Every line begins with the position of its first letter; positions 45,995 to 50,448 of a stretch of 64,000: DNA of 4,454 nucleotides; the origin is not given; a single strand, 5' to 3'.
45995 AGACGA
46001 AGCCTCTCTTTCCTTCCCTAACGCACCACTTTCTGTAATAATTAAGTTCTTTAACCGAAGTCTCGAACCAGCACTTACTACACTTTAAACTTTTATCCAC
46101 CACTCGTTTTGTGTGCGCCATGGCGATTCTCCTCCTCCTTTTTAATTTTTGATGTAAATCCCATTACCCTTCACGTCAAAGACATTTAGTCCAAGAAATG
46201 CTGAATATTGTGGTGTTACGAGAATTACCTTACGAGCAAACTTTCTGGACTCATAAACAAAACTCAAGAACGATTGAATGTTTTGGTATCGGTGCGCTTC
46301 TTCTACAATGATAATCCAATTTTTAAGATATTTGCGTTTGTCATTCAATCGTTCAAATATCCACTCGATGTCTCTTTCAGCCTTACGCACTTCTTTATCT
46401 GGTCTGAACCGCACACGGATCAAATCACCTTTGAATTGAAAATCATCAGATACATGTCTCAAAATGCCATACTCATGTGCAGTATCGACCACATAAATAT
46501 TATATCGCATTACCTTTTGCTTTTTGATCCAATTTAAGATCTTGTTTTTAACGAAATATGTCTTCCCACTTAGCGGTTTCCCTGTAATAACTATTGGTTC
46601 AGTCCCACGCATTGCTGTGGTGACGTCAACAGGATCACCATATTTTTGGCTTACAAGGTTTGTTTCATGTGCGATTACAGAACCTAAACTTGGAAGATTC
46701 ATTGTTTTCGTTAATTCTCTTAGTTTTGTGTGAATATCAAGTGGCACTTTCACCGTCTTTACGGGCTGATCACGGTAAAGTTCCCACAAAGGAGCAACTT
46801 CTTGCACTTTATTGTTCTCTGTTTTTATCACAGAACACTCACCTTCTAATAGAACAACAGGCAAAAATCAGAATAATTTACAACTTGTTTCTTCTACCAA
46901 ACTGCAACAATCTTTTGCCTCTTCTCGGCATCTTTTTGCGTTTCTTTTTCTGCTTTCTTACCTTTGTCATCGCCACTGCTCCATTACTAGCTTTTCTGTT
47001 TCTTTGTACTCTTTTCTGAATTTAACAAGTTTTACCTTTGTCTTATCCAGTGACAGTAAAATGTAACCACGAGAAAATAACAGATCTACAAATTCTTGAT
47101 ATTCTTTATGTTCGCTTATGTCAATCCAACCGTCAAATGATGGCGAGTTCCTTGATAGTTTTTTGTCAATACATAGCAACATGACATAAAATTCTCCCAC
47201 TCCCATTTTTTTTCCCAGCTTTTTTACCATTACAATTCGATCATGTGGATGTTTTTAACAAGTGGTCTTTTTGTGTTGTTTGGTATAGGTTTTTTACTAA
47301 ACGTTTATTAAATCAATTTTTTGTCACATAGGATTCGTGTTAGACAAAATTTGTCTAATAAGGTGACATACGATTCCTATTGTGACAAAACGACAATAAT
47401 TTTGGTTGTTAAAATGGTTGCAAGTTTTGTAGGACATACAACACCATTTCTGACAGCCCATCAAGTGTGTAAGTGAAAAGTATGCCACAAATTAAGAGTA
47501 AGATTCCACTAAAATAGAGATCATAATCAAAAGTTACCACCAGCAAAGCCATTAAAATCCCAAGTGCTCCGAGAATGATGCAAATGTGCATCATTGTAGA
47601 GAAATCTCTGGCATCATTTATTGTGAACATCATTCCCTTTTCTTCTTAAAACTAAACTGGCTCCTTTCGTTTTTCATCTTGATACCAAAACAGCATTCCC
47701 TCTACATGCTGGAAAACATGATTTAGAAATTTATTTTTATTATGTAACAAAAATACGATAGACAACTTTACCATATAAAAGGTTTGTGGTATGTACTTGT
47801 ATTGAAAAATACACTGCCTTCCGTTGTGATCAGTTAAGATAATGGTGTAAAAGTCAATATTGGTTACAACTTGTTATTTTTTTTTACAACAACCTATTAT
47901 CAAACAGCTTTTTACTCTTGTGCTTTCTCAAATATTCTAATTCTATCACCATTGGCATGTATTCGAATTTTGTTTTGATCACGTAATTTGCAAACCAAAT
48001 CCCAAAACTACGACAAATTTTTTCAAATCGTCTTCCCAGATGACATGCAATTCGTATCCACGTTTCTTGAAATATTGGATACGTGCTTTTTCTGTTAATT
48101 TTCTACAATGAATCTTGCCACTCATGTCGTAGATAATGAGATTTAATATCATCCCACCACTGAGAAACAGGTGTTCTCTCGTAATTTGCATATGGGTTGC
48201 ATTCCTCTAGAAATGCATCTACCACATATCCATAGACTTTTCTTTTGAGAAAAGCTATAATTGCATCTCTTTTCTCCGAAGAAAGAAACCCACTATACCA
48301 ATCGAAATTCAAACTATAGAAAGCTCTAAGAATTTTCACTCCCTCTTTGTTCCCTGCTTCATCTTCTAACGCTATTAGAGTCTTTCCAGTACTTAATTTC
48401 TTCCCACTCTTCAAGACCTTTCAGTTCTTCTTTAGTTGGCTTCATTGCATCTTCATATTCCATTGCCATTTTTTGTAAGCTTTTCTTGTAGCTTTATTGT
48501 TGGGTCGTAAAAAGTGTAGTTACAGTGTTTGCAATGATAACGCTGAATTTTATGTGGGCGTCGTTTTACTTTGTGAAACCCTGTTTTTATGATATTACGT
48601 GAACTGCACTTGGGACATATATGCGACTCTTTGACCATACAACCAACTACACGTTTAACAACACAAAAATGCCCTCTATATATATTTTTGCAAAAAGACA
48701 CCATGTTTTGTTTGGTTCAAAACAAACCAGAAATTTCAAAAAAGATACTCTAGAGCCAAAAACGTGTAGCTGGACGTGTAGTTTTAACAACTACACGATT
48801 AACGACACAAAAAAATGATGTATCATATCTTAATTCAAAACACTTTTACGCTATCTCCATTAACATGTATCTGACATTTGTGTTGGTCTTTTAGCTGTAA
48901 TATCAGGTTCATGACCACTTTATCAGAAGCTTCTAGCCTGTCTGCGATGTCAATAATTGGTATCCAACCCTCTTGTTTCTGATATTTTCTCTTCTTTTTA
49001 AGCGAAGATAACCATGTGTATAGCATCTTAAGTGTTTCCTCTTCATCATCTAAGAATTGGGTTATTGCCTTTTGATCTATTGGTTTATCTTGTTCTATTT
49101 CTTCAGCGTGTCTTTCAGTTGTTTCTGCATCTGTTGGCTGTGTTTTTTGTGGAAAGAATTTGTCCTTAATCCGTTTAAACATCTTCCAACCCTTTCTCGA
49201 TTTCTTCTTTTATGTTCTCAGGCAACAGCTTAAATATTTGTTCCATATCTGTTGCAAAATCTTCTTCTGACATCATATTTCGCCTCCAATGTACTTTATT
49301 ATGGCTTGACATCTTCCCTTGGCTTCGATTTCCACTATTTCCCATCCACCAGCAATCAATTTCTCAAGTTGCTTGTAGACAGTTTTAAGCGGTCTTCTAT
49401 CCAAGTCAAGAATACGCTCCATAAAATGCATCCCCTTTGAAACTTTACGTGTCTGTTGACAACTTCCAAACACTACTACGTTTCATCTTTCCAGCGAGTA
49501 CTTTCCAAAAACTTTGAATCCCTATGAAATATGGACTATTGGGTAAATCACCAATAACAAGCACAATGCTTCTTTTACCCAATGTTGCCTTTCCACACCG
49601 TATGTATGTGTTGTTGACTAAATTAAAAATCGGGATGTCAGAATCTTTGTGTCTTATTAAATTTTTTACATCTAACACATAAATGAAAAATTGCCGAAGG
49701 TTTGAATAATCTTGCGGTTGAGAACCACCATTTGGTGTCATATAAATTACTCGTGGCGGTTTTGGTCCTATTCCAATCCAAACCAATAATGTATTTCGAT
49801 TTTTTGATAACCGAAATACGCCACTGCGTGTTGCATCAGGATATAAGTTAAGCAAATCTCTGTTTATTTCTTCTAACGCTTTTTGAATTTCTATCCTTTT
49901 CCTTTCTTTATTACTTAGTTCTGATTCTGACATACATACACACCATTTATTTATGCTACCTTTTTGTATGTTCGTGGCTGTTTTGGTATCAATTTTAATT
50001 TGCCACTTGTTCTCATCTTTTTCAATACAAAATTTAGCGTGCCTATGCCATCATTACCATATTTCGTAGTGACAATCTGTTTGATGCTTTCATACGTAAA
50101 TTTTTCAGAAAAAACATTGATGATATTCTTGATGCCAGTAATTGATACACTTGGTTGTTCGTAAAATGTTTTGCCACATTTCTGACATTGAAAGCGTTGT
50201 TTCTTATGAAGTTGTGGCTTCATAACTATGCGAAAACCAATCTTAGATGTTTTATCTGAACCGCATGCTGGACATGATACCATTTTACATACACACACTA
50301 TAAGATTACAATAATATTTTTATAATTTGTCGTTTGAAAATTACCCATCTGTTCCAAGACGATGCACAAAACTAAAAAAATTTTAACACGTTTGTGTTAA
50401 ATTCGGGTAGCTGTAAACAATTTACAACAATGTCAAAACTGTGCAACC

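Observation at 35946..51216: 15.2-kb AT-rich integrated element inserted at the 3-prime end of the tRNA-splicing endonuclease gene endA, with no recognisable integrase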

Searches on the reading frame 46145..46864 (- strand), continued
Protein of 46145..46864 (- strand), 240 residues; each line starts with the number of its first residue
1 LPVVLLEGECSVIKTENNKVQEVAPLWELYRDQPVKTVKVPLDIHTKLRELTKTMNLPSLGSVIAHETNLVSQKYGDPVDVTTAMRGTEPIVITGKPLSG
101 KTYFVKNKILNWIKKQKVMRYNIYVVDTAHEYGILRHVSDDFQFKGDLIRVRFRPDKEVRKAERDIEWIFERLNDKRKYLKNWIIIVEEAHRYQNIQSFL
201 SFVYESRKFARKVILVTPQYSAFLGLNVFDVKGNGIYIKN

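Call 98: search_solved_structures(query=L070:859-2658:+, max_evalue=1)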
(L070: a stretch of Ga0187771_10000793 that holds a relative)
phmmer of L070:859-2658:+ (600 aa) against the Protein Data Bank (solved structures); distinct sequences matched with E-value up to 1: 0.

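Call 109: find_related_loci(query=A1, collection=viral_contigs, flank=10000)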
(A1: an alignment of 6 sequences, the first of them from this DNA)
Query A1 (240 aa) in viral_contigs; peptide patterns used: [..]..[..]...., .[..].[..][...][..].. (x = any residue, [..] = any of these).
25 stretches matched a pattern, but none encodes a relative of the query by tblastn (E <= 1e-3).

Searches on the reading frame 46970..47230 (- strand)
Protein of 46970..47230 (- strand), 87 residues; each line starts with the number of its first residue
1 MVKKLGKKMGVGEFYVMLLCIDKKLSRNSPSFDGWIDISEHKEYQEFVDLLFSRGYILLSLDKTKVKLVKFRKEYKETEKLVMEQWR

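Call 12: search_protein_families(library=pfam, max_evalue=0.1, proteins=[window:46970-47230:-])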
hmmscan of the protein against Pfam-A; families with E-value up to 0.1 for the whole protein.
seq(87 aa): 1 family
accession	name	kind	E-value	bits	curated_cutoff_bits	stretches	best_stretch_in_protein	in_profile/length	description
PF25167.1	DUF7829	-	0.023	14.6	28.6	1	39-82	71-113/224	Domain of unknown function (DUF7829)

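Call 101: search_protein_families(library=phrogs, max_evalue=0.01, proteins=[window:46970-47230:-])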
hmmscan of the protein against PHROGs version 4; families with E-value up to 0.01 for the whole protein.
seq(87 aa): 0 families
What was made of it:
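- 46967..47633 (-): Two small backbone genes: an 87-aa protein and a 74-aa protein with two hydrophobic helices. No family hits (call 101).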

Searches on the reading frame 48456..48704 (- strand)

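Call 12: search_protein_families(library=pfam, max_evalue=0.1, proteins=[window:48456-48704:-])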
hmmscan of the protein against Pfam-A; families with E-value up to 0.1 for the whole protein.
seq(83 aa): 8 families
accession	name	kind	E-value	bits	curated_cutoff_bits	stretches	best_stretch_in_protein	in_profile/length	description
PF17257.7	DUF5323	-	0.0078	16.5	25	1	32-68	9-44/62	Family of unknown function (DUF5323)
PF03811.18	Zn_ribbon_InsA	-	0.016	15.4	26.1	1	30-61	8-34/35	InsA N-terminal domain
PF08996.15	zf-DNA_Pol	-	0.018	15.2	25.7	1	29-77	18-66/186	DNA Polymerase alpha zinc finger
PF18551.6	TackOD1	-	0.019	15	32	1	23-72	120-164/188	Thaumarchaeal output domain 1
PF09723.15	Zn_ribbon_8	-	0.045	14.2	34.4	0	56-66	6-16/41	Zinc ribbon domain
PF25164.1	CoiA_N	-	0.056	13.4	26.3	1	25-46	15-36/50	Competence protein CoiA, N-terminal domain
PF00301.25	Rubredoxin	-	0.06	13.8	23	0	55-68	1-13/47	Rubredoxin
PF14690.11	Zn_ribbon_ISL3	-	0.065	14.1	25.5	0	27-47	2-22/47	zinc-finger of transposase IS204/IS1001/IS1096/IS1165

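Call 101: search_protein_families(library=phrogs, max_evalue=0.01, proteins=[window:48456-48704:-])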
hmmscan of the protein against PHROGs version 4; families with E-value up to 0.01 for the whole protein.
seq(83 aa): 2 families
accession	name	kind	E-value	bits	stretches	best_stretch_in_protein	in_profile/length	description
phrog_10675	-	unknown function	0.00043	21.4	1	26-66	4-42/98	-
phrog_1191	-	integration and excision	0.0092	17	0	29-65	7-39/90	transposase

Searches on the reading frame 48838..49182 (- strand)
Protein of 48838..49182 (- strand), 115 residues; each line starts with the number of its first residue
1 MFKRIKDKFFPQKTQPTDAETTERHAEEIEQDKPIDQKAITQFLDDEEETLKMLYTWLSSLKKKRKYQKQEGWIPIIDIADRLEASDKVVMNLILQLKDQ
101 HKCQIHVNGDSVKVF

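Call 12: search_protein_families(library=pfam, max_evalue=0.1, proteins=[window:48838-49182:-])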
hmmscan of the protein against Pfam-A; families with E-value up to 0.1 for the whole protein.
seq(115 aa): 1 family
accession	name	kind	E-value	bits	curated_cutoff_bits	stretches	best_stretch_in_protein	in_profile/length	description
PF02495.22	TGBp3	-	0.018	15.2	27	1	93-114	17-38/59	Triple gene block 3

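Call 25: search_protein_families(library=phrogs, max_evalue=0.01, proteins=[window:48838-49182:-])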
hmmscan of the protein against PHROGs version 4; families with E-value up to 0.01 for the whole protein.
seq(115 aa): 0 families

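Call 97: search_protein_families(library=ncbifam, max_evalue=0.01, proteins=[window:48838-49182:-])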
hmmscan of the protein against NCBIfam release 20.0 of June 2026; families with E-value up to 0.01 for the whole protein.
seq(115 aa): 0 families

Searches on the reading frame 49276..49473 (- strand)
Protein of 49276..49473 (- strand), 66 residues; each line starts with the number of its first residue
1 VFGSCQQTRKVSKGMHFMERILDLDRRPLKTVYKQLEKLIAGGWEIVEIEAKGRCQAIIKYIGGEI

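Call 101: search_protein_families(library=phrogs, max_evalue=0.01, proteins=[window:49276-49473:-])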
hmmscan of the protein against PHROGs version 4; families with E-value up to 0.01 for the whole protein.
seq(66 aa): 1 family
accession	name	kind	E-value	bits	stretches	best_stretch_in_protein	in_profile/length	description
phrog_12730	-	unknown function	0.0079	17.4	0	29-64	2-34/42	-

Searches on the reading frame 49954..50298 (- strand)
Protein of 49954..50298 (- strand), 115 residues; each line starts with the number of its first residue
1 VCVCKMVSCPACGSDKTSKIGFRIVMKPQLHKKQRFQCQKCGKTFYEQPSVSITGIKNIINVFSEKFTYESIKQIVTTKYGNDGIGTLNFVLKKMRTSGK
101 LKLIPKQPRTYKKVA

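Call 12: search_protein_families(library=pfam, max_evalue=0.1, proteins=[window:49954-50298:-])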
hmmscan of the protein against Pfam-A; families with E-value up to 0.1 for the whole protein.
seq(115 aa): 15 families
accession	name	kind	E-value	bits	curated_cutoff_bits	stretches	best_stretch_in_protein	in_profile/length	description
PF09723.15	Zn_ribbon_8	-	0.0028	18.1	34.4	0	36-46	6-16/41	Zinc ribbon domain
PF12760.12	Zn_ribbon_IS1595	-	0.0029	18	25.4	1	8-44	20-46/46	Transposase zinc-ribbon domain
PF09855.14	Zn_ribbon_13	-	0.0034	17.9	23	1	37-68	1-34/63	Nucleic-acid-binding protein containing Zn-ribbon domain (DUF2082)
PF14803.11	Zn_ribbon_Nudix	-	0.0035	17.7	25.6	1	9-47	3-34/34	Nudix N-terminal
PF13248.11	Zn_ribbon_3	-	0.0056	16.6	27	1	6-16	2-11/26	zinc-ribbon domain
PF19769.4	CPxCG_zf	-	0.023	14.9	27.2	1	9-60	1-49/183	CPxCG-related zinc finger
PF13824.12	zf-Mss51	-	0.03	15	27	1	9-46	2-25/55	Zinc-finger of mitochondrial splicing suppressor 51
PF23451.1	Zn_ribbon_PaaD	-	0.036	14.1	27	0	6-45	14-49/53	PaaD zinc beta ribbon domain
PF25208.1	DUF7838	-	0.05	14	28.5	0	8-45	8-43/55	Domain of unknown function (DUF7838)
PF07282.18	Cas12f1-like_TNB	-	0.052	14.2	26.3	0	8-44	30-49/60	Cas12f1-like, TNB domain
PF14353.12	CpXC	-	0.061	13.8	25.4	0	7-54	1-56/121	CpXC protein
PF05129.18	Zn_ribbon_Elf1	-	0.062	13.8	29.8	0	7-65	23-72/79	Transcription elongation factor Elf1 like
PF01780.25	Ribosomal_L37ae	-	0.067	13.7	21.9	0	26-63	24-61/85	Ribosomal L37ae protein family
PF13005.12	zf-IS66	-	0.07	14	27.3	0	8-23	3-17/46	zinc-finger binding domain of transposase IS66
PF24460.1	DUF7575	-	0.082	12.7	28.5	0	7-15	4-12/28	Domain of unknown function (DUF7575)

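Call 25: search_protein_families(library=phrogs, max_evalue=0.01, proteins=[window:49954-50298:-])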
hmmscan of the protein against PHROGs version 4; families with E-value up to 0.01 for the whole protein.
seq(115 aa): 3 families
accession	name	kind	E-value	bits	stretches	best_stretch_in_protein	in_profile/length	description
phrog_10675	-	unknown function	3.5e-06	28.1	1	7-53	6-47/98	-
phrog_8074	-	unknown function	0.0016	19.7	1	37-80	5-48/82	-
phrog_4852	-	unknown function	0.0045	17.7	1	4-95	11-87/194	-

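Call 97: search_protein_families(library=ncbifam, max_evalue=0.01, proteins=[window:49954-50298:-])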
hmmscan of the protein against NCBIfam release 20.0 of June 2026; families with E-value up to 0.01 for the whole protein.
seq(115 aa): 5 families
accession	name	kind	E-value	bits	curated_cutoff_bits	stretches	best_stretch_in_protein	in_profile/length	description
NF050000.1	IS1_IS1595_Zn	domain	8.2e-07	29.5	28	1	9-47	1-33/34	IS1/IS1595 family N-terminal zinc-binding domain-containing protein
NF033558.1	transpos_IS1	equivalog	2.6e-06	27.5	100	1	9-106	1-90/199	IS1 family transposase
NF048018.1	IS256_N_4Cys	domain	2.8e-05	24.6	27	1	8-45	1-31/31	transposase-like zinc-binding domain-containing protein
TIGR02605.1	CxxC_CxxC_SSSS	subfamily_domain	0.00043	20.3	31.3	0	7-20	27-40/52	FmdB family zinc ribbon protein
NF047912.1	ECs_2282_CxxC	subfamily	0.0045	16.9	37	0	7-45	3-37/60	ECs_2282 family putative zinc-binding protein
